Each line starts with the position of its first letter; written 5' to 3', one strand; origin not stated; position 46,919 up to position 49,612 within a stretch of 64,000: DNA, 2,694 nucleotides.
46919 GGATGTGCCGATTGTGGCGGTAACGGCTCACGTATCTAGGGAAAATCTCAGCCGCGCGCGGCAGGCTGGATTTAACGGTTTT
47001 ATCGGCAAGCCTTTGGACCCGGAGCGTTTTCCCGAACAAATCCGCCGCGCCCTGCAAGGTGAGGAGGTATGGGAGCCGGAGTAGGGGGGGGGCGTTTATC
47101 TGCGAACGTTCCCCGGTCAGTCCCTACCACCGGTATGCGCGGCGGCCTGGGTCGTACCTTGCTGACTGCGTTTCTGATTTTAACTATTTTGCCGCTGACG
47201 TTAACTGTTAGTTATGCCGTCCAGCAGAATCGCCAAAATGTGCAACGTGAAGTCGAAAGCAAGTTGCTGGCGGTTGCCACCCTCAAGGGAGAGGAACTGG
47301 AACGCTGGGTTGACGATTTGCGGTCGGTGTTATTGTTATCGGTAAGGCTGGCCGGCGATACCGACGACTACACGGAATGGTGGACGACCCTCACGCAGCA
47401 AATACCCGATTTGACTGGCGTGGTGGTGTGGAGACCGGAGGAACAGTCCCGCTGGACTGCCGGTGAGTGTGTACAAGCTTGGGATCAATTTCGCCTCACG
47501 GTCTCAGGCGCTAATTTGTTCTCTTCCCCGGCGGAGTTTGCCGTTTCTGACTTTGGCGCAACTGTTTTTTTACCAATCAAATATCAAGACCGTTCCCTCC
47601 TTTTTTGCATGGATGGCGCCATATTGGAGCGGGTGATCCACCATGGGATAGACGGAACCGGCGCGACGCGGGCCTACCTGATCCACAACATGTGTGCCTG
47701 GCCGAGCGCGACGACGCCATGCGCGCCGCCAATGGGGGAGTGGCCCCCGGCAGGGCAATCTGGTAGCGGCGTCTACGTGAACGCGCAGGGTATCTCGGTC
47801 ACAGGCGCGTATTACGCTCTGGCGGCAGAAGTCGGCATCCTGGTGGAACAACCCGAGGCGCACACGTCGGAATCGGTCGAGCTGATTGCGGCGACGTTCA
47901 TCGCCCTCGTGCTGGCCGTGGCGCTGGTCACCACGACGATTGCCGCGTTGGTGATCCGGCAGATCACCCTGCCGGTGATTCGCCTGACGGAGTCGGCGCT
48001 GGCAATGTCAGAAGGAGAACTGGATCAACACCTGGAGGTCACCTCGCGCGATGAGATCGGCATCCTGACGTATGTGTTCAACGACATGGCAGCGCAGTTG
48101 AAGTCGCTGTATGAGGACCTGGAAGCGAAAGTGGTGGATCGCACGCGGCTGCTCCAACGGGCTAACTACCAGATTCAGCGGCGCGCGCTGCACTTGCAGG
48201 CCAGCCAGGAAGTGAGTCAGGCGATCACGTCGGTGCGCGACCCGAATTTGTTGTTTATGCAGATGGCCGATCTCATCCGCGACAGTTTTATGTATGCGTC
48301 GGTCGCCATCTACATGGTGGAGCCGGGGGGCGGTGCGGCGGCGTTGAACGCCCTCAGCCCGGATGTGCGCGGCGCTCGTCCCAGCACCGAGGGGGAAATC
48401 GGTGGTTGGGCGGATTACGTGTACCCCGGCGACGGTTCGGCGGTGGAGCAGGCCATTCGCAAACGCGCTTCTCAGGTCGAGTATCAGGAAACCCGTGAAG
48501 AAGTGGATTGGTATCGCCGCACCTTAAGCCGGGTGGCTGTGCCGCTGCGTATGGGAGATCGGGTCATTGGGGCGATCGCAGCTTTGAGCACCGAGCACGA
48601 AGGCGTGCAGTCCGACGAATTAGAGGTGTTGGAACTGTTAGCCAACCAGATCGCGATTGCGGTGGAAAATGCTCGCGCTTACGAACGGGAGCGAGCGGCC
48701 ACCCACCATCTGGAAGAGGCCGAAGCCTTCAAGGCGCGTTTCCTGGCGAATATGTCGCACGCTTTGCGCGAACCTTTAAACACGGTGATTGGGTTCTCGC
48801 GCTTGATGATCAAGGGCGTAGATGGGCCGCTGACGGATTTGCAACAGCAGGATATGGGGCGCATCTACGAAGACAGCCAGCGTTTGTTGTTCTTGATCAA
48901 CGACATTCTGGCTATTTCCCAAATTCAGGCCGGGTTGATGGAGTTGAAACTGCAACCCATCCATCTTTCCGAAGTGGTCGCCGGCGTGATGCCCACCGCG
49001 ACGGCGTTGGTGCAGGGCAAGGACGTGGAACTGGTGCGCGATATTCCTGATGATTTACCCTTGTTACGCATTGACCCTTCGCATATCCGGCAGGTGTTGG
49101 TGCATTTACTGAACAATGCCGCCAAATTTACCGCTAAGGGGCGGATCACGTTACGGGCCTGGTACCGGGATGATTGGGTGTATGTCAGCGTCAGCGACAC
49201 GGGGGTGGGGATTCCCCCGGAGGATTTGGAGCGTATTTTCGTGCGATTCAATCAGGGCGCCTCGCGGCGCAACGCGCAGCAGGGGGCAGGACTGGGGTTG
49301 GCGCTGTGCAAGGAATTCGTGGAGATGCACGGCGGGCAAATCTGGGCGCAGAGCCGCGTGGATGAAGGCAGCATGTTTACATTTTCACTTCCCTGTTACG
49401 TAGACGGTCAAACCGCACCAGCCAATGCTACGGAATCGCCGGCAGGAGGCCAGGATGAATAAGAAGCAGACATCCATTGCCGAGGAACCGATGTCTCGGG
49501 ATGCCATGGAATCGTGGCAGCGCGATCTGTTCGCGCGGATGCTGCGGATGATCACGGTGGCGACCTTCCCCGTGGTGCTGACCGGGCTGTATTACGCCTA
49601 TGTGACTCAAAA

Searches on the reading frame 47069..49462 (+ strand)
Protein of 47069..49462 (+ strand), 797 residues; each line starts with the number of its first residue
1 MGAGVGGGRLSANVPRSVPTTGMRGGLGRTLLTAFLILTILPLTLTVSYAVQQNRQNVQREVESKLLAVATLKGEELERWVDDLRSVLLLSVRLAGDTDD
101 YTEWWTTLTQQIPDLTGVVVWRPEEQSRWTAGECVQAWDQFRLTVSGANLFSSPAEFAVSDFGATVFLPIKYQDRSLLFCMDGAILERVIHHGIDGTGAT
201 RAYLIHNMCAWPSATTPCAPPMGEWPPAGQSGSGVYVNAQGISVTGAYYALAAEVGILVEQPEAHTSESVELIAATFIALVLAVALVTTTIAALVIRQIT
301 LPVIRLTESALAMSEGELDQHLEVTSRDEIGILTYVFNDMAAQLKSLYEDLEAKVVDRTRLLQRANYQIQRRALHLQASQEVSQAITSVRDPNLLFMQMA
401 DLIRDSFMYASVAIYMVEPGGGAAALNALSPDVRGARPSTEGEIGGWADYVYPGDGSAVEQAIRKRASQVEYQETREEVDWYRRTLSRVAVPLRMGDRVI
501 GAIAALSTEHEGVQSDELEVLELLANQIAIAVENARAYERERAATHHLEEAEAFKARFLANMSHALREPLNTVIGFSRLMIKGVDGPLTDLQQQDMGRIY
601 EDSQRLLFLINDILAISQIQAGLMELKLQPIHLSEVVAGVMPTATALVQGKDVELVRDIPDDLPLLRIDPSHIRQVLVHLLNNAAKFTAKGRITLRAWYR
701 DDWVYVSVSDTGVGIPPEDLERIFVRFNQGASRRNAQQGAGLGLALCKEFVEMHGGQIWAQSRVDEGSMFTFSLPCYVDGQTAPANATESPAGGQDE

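Call 3: search_protein_families(library=pfam, proteins=[window:47069-49462:+], max_evalue=0.01)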
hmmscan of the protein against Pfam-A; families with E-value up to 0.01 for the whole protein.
window:47069-49462:+ (797 aa): 7 families
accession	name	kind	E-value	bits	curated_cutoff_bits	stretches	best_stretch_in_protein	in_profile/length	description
PF02518.31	HATPase_c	-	3.4e-30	105.2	26.4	1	669-775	2-108/111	Histidine kinase-, DNA gyrase B-, and HSP90-like ATPase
PF00512.31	HisKA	-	7e-16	58.5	26.9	1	555-622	2-66/66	His Kinase A (phospho-acceptor) domain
PF00672.30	HAMP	-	4.6e-12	46.5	25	1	294-345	1-52/53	HAMP domain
PF13185.12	GAF_2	-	3.9e-10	40.5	28.6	1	402-533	14-136/136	GAF domain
PF13492.12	GAF_3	-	3.7e-09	37.5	27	1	400-534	10-129/129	GAF domain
PF01590.32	GAF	-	1.7e-08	35.5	22.4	1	393-532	3-133/133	GAF domain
PF13581.12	HATPase_c_2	-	0.0015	19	27.4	1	682-752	41-110/127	Histidine kinase-like ATPase domain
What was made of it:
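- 47069..49462 (+): P1, a HAMP-GAF-HisKA-HATPase histidine kinase at the head of the paralogue array. After its GAF alpha5 ('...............') comes the DHp helix, in the position where the paralogues have the stub. Pfam (call 3).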
